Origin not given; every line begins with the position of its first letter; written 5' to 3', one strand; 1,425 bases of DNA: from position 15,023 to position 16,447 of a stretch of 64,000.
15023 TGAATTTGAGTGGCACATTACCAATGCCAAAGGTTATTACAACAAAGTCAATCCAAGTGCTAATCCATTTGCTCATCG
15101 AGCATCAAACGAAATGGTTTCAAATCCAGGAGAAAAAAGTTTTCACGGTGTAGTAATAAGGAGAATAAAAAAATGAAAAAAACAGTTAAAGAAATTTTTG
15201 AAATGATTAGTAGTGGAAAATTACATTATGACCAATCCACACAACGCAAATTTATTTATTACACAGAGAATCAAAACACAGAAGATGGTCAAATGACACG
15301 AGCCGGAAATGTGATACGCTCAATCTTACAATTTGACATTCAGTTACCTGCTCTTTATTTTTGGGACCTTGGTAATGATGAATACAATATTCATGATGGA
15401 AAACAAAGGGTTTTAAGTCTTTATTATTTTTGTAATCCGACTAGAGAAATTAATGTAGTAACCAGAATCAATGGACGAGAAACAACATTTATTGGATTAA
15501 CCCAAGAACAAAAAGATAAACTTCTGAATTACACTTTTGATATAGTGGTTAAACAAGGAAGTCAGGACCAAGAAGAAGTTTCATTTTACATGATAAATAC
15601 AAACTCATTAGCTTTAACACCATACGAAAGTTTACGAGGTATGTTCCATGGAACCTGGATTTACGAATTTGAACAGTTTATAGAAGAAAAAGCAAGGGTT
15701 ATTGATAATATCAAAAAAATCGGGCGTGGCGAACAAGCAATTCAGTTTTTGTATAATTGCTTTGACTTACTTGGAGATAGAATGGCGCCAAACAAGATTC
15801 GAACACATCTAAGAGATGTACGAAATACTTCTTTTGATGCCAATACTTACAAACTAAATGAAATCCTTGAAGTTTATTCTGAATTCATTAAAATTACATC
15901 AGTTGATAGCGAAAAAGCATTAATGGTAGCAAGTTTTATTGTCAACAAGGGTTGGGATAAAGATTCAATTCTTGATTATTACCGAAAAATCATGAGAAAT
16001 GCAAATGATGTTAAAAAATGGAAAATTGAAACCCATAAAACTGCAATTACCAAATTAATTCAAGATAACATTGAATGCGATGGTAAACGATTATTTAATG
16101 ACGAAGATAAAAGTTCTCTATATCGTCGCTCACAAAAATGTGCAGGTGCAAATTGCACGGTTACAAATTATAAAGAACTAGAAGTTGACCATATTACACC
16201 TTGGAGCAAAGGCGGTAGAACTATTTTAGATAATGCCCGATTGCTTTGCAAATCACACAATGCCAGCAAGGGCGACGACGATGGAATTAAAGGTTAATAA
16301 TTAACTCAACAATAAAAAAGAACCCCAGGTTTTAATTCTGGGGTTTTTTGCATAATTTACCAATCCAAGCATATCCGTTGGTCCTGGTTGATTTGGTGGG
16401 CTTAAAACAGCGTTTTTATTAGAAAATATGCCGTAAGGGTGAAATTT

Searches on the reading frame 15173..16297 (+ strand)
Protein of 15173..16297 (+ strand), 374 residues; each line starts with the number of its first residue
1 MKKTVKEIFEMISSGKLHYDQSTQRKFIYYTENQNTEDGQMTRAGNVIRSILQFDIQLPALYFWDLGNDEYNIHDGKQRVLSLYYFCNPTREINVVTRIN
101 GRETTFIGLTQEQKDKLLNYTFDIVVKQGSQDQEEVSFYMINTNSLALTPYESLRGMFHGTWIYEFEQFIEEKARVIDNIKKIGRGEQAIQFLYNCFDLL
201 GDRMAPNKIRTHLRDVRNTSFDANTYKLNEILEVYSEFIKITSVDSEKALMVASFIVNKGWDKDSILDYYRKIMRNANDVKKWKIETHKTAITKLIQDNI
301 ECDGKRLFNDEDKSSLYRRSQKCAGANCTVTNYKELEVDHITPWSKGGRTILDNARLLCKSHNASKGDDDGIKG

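Call 4: search_protein_families(library=pfam, proteins=[window:15173-16297:+], max_evalue=0.1)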
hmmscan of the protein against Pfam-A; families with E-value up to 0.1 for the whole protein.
window:15173-16297:+ (374 aa): 5 families
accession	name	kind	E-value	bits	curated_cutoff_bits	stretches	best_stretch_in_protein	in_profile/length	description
PF01844.29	HNH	-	2.3e-08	34.5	21.4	1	330-368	6-46/47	HNH endonuclease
PF14279.12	HNH_5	-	1.1e-05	25.7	27.5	1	331-368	7-45/56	HNH endonuclease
PF13395.12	HNH_4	-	0.0022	18.3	22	1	330-368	13-50/54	HNH endonuclease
PF24990.1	PAS_13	-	0.015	16.1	27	1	230-344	11-124/143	ERT1/acuK family PAS domain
PF03235.19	GmrSD_N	-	0.018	15.6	33.2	1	20-149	14-189/199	GmrSD restriction endonuclease, N-terminal domain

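Call 5: search_protein_families(library=phrogs, proteins=[window:15173-16297:+], max_evalue=0.01)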
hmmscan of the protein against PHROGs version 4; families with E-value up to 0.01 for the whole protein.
window:15173-16297:+ (374 aa): 19 families
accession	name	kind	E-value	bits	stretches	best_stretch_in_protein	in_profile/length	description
phrog_2598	-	unknown function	2.9e-11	44.1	1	4-174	33-194/352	-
phrog_2214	-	DNA, RNA and nucleotide metabolism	3.9e-07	30.5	1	282-370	151-240/429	HNH endonuclease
phrog_1035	-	DNA, RNA and nucleotide metabolism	7.1e-07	30.3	1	307-368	145-212/271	endonuclease VII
phrog_6050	-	DNA, RNA and nucleotide metabolism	8.3e-07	29.1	1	308-370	299-361/402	HNH endonuclease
phrog_338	-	DNA, RNA and nucleotide metabolism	5.7e-06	26.9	1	332-370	225-263/340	HNH endonuclease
phrog_1271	-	DNA, RNA and nucleotide metabolism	1e-05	26.1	1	322-370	263-319/361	HNH endonuclease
phrog_589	-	DNA, RNA and nucleotide metabolism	1.2e-05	26.1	1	318-370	89-142/179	HNH endonuclease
phrog_8660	-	DNA, RNA and nucleotide metabolism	1.4e-05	26.3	1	312-370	115-180/196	HNH endonuclease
phrog_7785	-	DNA, RNA and nucleotide metabolism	1.6e-05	25.9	1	306-368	55-113/147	HNH endonuclease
phrog_2118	-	DNA, RNA and nucleotide metabolism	2.1e-05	25.2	1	285-367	140-222/301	HNH endonuclease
phrog_5956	-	DNA, RNA and nucleotide metabolism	2.2e-05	25.1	1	327-367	64-108/138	HNH endonuclease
phrog_144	-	DNA, RNA and nucleotide metabolism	2.3e-05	25.1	1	323-370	90-136/175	HNH endonuclease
phrog_9645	-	DNA, RNA and nucleotide metabolism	4.8e-05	24.1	1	322-369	23-72/168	HNH endonuclease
phrog_333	-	DNA, RNA and nucleotide metabolism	6.3e-05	24.2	1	318-370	31-82/138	HNH endonuclease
phrog_8828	-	DNA, RNA and nucleotide metabolism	0.00014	22.9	1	314-371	89-123/205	HNH endonuclease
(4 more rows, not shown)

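Call 58: search_protein_families(library=padloc, proteins=[window:15173-16297:+], max_evalue=0.001)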
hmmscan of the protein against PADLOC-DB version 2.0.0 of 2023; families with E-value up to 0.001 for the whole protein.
window:15173-16297:+ (374 aa): 2 families
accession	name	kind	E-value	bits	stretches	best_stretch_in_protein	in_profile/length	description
PDLC03418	REase_II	-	5.1e-16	56.8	2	305-367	308-370/372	Type II restriction enzyme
PDLC03877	NsnA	-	1.5e-07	29.1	1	4-315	52-304/385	-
